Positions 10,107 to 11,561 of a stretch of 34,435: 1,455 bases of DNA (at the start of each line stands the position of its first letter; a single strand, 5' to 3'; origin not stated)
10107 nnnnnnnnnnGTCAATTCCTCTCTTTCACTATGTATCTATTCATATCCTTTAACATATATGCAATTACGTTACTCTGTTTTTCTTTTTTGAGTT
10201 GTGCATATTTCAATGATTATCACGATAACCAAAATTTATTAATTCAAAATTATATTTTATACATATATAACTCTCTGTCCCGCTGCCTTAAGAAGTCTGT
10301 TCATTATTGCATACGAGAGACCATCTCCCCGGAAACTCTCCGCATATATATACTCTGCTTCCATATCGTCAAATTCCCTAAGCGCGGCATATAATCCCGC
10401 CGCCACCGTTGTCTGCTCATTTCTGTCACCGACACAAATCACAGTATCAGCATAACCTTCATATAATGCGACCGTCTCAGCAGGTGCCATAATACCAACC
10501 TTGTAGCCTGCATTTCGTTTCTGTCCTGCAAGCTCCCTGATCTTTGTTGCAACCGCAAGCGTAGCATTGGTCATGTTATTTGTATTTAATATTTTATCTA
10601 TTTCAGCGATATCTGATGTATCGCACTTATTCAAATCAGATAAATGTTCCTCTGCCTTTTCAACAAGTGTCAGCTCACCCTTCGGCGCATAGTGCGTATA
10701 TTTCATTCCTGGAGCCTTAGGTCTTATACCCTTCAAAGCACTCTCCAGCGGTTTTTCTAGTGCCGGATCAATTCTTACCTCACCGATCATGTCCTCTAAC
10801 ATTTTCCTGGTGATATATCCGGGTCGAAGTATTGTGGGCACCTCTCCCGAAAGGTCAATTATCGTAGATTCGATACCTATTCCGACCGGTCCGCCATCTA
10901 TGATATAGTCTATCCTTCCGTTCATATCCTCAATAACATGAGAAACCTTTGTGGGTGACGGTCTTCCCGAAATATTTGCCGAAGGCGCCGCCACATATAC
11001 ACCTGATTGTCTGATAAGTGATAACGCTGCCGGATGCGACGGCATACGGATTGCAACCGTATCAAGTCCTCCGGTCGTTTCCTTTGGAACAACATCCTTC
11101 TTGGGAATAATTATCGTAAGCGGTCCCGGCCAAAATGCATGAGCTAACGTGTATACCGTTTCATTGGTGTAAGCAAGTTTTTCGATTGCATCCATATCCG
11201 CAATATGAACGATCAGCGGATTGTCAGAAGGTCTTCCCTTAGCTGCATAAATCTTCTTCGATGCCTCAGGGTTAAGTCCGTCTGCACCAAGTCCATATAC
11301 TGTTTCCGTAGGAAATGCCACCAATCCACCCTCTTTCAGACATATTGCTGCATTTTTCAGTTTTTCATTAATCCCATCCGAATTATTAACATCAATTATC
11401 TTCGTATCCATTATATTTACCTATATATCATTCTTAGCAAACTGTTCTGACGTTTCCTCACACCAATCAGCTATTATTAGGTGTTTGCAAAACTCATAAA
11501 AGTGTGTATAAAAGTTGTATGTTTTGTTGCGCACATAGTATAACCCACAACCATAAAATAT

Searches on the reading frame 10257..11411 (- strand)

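Call 6: search_protein_families(library=pfam, proteins=[window:10257-11411:-], max_evalue=0.001)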
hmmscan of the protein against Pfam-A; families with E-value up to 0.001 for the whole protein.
window:10257-11411:- (384 aa): 2 families
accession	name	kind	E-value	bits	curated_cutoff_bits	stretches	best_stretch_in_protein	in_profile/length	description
PF01300.24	Sua5_yciO_yrdC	-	5.6e-62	208.8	25.1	1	25-198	3-178/178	Telomere recombination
PF03481.19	Sua5_C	-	1.2e-32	113.7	22.9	1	200-378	1-136/136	Threonylcarbamoyl-AMP synthase, C-terminal domain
